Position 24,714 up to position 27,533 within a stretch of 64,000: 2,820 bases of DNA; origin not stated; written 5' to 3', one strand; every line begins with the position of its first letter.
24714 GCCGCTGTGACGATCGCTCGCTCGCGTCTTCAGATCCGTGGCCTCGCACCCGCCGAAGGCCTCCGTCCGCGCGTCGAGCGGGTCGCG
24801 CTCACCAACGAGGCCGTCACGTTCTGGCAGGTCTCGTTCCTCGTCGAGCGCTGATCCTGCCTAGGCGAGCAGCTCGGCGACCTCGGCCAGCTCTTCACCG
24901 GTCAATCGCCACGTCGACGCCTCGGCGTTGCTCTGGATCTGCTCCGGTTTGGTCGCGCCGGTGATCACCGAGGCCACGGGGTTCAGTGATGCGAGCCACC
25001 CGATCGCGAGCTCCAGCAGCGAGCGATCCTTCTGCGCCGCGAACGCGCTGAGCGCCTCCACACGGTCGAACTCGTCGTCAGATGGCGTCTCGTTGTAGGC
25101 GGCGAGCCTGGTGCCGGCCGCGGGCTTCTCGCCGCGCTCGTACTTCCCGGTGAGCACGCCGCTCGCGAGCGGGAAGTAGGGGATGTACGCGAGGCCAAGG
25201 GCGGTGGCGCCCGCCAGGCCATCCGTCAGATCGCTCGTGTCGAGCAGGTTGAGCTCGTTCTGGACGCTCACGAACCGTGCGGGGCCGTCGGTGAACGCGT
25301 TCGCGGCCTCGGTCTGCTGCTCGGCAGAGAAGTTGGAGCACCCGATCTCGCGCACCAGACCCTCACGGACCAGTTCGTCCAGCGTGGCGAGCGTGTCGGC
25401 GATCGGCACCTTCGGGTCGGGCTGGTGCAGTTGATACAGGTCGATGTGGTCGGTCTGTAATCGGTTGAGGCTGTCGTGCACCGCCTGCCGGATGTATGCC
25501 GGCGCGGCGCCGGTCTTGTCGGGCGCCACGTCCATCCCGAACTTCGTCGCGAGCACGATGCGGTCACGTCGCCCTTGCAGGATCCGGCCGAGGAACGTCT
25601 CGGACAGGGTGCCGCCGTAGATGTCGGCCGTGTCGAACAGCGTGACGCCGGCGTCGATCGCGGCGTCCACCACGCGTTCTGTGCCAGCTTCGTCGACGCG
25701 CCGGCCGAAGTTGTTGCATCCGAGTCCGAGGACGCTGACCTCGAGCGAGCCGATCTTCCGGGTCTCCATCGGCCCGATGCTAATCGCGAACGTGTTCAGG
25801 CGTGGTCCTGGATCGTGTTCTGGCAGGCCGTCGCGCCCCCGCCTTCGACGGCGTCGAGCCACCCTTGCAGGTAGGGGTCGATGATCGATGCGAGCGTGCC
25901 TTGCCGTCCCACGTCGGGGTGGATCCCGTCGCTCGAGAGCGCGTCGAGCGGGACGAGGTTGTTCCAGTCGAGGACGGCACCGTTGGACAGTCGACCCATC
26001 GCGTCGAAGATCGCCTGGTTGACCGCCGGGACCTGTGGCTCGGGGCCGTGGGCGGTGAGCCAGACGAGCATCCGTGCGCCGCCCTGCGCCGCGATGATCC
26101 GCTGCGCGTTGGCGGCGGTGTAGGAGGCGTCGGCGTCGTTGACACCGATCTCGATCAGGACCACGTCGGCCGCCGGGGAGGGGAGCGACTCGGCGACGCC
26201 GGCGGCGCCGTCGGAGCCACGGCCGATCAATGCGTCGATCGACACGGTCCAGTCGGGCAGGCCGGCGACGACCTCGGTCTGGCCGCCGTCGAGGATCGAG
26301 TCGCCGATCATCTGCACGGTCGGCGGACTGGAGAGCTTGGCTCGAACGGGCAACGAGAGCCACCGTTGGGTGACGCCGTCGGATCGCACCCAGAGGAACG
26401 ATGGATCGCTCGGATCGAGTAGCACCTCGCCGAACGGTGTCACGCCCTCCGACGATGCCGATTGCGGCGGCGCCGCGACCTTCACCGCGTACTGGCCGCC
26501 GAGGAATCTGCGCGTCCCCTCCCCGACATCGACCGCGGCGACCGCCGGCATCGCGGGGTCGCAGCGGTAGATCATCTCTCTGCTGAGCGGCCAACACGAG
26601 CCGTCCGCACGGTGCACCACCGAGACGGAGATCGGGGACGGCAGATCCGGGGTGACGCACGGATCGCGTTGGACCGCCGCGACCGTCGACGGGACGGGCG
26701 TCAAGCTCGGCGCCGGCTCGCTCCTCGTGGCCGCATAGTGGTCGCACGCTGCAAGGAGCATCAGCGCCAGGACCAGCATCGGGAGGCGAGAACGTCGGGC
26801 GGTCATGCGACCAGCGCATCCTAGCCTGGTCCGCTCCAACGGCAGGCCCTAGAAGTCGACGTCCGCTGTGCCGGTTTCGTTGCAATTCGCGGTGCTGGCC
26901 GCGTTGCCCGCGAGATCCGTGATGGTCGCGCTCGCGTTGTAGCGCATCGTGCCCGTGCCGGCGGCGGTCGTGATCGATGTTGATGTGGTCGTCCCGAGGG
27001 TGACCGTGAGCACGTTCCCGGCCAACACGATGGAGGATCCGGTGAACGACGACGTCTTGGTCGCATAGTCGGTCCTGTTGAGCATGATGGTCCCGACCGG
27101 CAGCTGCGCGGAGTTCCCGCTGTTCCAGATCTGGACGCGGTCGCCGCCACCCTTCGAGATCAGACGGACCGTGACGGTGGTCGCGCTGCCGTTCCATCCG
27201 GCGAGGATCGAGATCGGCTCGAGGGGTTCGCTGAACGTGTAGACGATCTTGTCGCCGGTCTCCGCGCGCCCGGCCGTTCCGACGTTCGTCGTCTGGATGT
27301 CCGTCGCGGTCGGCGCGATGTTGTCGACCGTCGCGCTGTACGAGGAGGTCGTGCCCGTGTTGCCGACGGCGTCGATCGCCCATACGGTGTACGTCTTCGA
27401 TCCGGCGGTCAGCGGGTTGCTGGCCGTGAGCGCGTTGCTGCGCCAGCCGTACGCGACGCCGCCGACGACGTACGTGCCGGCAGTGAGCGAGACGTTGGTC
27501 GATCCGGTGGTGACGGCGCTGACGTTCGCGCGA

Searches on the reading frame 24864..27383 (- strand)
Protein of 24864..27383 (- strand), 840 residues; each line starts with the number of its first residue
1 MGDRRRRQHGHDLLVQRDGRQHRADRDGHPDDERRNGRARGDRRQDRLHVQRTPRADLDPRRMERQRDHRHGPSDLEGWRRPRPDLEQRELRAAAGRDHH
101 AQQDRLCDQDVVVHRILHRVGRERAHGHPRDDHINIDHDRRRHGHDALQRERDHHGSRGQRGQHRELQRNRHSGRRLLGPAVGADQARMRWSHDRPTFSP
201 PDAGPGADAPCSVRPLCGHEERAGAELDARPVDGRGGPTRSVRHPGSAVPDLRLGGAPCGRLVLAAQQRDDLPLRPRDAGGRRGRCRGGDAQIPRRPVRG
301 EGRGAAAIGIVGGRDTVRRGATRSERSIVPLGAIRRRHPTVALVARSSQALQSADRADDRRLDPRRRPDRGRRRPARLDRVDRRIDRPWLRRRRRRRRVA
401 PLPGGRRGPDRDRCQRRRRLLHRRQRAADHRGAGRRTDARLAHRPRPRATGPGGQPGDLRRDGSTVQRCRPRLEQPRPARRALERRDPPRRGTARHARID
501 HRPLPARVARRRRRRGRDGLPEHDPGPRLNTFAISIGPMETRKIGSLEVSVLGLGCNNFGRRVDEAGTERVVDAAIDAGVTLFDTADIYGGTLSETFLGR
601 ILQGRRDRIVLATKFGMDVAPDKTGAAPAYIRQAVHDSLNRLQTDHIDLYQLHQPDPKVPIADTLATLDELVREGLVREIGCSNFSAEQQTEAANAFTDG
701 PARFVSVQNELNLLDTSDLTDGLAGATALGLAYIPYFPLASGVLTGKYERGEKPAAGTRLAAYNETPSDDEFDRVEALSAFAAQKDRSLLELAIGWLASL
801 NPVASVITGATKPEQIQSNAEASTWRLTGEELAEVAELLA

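Call 81: search_protein_families(library=pfam, proteins=[window:24864-27383:-], max_evalue=0.001)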
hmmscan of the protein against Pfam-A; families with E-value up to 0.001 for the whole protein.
seq(840 aa): 1 family
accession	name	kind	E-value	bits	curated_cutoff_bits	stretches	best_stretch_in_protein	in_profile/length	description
PF00248.27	Aldo_ket_red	-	1.5e-67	228.2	24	1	552-839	2-290/291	Aldo/keto reductase family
